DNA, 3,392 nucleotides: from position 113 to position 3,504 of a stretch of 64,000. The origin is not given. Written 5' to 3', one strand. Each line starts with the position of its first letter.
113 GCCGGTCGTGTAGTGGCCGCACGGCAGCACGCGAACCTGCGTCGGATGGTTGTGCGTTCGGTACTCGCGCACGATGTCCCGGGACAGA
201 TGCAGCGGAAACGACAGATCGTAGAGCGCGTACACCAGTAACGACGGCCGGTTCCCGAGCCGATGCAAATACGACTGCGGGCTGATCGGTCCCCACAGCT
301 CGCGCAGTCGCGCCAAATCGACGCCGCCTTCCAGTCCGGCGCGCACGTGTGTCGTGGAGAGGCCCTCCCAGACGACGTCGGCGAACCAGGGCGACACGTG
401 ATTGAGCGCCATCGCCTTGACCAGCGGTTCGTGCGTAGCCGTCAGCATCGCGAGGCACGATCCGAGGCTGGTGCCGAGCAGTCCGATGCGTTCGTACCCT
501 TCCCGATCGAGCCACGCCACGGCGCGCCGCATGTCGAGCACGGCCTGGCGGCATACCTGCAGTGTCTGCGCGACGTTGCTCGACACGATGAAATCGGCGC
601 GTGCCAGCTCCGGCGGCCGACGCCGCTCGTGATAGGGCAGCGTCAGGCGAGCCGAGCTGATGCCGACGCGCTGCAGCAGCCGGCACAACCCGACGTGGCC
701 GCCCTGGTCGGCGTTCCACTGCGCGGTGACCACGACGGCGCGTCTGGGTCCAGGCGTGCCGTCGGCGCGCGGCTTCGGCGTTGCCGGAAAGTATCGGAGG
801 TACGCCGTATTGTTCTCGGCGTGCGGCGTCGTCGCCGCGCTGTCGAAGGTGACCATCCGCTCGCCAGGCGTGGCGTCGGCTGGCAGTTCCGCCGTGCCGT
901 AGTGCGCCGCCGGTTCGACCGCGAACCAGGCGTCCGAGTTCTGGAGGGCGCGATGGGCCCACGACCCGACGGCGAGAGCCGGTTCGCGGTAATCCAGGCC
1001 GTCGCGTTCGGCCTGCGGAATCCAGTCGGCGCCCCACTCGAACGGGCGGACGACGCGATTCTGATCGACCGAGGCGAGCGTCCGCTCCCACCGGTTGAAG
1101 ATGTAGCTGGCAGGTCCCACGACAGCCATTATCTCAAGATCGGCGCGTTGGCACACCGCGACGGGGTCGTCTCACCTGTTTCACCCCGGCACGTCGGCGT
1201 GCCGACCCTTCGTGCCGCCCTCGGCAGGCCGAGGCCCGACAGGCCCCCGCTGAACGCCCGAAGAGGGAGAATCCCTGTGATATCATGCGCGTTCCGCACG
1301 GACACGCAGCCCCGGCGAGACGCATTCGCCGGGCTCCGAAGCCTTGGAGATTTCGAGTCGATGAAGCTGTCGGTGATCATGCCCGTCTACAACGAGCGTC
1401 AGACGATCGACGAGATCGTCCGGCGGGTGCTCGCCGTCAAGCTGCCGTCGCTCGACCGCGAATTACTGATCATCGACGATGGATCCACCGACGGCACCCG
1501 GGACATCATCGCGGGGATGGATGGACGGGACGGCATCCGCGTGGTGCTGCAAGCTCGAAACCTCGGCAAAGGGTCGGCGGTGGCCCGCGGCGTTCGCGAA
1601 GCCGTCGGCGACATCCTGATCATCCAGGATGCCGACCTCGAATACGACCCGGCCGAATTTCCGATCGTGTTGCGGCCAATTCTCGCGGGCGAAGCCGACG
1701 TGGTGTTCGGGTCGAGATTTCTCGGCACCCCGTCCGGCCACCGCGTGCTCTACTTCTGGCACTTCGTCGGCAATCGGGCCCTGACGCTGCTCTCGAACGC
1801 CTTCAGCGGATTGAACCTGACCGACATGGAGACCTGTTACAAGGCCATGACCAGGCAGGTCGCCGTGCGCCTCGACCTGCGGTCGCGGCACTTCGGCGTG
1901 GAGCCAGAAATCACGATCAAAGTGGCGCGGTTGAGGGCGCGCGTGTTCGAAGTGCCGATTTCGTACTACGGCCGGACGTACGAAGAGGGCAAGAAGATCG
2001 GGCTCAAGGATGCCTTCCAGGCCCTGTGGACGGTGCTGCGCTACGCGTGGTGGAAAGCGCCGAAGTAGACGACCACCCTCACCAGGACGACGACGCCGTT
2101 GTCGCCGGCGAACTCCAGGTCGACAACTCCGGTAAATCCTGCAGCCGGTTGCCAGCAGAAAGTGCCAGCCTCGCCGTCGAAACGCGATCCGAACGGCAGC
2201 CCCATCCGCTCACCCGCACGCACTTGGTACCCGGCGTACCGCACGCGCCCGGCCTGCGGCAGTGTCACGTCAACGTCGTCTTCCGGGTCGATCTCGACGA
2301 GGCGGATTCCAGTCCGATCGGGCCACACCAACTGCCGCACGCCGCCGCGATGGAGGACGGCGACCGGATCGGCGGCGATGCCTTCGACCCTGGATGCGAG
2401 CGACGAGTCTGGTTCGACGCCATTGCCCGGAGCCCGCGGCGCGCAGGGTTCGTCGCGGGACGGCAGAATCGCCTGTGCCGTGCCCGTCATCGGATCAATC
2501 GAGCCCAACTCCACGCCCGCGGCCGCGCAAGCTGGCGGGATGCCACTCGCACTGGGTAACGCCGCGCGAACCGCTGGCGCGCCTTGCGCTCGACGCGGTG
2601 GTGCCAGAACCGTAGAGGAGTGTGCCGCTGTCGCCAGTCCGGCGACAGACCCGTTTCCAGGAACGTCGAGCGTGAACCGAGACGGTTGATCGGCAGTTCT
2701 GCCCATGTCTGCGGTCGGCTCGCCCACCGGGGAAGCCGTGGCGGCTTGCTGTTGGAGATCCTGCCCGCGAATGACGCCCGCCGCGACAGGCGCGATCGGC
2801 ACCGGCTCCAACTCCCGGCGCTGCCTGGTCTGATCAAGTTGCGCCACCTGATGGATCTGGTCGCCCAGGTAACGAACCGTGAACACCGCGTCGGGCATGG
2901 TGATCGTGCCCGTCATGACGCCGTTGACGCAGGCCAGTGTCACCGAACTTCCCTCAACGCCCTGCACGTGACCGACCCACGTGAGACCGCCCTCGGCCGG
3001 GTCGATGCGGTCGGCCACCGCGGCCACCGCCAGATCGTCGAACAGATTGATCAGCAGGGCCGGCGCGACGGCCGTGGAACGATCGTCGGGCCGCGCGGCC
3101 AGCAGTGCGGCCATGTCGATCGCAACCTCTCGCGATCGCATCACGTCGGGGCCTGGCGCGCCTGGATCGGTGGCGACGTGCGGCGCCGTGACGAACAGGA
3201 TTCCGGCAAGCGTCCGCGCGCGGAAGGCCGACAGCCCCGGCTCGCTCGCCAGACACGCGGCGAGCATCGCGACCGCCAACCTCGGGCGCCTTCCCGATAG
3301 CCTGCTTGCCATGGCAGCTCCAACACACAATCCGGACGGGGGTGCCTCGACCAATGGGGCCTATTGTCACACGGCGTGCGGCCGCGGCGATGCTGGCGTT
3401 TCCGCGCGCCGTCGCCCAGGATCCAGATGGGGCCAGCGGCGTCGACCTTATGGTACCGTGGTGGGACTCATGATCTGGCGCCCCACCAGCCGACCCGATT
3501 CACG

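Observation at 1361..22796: Hypothesis: the glycan cluster is a dedicated O-glycosylation or surface-anchoring system for the Ser-rich giant proteins embedded in it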

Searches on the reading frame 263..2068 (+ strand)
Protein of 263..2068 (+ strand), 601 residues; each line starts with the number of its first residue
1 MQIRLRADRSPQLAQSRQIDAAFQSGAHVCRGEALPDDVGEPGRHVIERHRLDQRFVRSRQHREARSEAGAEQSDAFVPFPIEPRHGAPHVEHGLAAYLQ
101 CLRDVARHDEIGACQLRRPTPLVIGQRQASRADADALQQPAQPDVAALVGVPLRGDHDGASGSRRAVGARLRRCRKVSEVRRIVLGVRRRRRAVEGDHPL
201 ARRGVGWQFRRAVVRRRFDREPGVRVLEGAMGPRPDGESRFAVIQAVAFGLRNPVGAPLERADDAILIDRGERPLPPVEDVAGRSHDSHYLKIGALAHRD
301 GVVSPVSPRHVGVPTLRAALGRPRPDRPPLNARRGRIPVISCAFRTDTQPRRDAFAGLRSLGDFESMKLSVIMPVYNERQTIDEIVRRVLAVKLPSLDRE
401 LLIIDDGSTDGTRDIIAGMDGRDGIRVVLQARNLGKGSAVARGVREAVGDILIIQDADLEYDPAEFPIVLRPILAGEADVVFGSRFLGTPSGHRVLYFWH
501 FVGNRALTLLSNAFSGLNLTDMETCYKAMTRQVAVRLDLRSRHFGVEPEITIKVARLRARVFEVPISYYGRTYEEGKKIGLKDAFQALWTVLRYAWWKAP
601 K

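Call 5: search_protein_families(library=pfam, proteins=[window:263-2068:+], max_evalue=0.01)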
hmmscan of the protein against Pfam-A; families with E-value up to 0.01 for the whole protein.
window:263-2068:+ (601 aa): 3 families
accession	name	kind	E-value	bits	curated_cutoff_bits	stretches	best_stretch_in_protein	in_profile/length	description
PF00535.33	Glycos_transf_2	-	1.8e-31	109.8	23.3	1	370-532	1-162/168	Glycosyl transferase family 2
PF13641.12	Glyco_tranf_2_3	-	2.4e-07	31.4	27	1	369-488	3-126/230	Glycosyltransferase like family 2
PF10111.15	Glyco_tranf_2_2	-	0.0013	18.8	27.3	1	370-459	1-92/276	Glycosyltransferase like family 2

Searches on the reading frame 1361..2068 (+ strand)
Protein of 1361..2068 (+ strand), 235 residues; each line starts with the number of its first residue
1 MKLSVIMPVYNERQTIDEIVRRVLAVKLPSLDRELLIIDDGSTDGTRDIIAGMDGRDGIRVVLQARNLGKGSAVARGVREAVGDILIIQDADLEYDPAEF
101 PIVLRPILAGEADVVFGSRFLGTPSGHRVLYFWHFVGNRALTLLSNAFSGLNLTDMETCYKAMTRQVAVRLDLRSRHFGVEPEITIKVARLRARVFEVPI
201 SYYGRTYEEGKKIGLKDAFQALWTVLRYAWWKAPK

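Call 9: search_protein_families(library=ncbifam, proteins=[window:1361-2068:+], max_evalue=1)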
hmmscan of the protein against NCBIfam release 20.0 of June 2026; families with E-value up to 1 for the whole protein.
window:1361-2068:+ (235 aa): 25 families
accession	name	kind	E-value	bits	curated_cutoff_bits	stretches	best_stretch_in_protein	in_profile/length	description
TIGR04182.1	glyco_TIGR04182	equivalog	6e-35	121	325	1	3-234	2-223/293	S-layer glycoprotein N-glycosyltransferase AglJ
NF007986.1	PRK10714.1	equivalog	7.8e-18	64.5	529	1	2-210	7-208/316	undecaprenyl-phosphate 4-deoxy-4-formamido-L-arabinose transferase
NF058614.1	PPMAGASynPpgS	equivalog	8.3e-18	64.6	370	1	5-211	4-205/226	polyprenyl-phospho-N-acetylgalactosaminyl synthase PpgS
NF047588.1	GlcsyltransPgfSStrep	equivalog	3.3e-16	59.4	500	1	1-167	1-163/308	glycosyltransferase PgfS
TIGR03937.1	PgaC_IcaA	equivalog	9.2e-16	57.8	422.3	1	2-94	46-137/407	poly-beta-1,6-N-acetyl-D-glucosamine synthase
NF041875.1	EPS_EpsD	equivalog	2.2e-15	56.9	370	1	3-118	1-115/325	exopolysaccharide biosynthesis glycosyltransferase EpsD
NF041391.1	DPhHxTase_Halo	equivalog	2.9e-15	55.8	375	1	7-207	1-188/213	dolichyl-phosphate hexose transferase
TIGR04283.1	glyco_like_mftF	equivalog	6e-13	48.9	182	1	3-128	1-119/221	TIGR04283 family arsenosugar biosynthesis glycosyltransferase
NF010496.0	PRK13915.1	equivalog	1e-12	47.8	262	1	2-110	32-145/307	glucosyl-3-phosphoglycerate synthase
NF007482.0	PRK10073.1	equivalog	8.9e-12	44.6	423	1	2-113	7-116/334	glycosyltransferase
NF047683.1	TeichurnBiosyTuaG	equivalog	3.3e-11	43.3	400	1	3-95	8-99/252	teichuronic acid biosynthesis protein TuaG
NF053739.1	GlytfEpsEBac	equivalog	2.5e-08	33.2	450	1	2-92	2-92/265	glycosyltransferase EpsE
TIGR03965.1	mycofact_glyco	equivalog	6e-08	32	280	1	3-95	76-167/467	mycofactocin biosynthesis glycosyltransferase MftF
NF050819.1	PolSacchBiosHfsG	equivalog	2.5e-05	23.6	500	1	2-118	13-128/302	polysaccharide biosynthesis protein HfsG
TIGR03469.1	HpnB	hypoth_equivalog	4.1e-05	22.8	379.25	1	3-101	46-154/386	hopene-associated glycosyltransferase HpnB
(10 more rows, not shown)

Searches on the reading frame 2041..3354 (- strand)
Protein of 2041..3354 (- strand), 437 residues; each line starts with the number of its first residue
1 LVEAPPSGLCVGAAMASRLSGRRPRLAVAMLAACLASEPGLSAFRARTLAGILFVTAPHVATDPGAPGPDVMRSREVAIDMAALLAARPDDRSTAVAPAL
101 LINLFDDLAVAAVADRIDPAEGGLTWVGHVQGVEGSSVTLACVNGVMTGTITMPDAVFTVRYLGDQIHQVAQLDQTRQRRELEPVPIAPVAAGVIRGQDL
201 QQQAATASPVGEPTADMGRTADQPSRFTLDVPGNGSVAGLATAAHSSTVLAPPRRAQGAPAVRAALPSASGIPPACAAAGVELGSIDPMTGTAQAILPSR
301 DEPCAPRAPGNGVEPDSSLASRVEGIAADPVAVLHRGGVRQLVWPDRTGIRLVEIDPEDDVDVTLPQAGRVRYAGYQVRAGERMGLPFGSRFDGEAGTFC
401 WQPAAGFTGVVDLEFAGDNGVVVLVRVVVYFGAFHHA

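Call 5: search_protein_families(library=pfam, proteins=[window:2041-3354:-], max_evalue=0.01)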
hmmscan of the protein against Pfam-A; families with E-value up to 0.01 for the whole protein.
window:2041-3354:- (437 aa): 0 families

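Call 8: search_protein_families(library=pfam, proteins=[window:2041-3312:-], max_evalue=10)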
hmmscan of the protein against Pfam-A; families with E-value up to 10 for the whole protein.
window:2041-3312:- (423 aa): 0 families
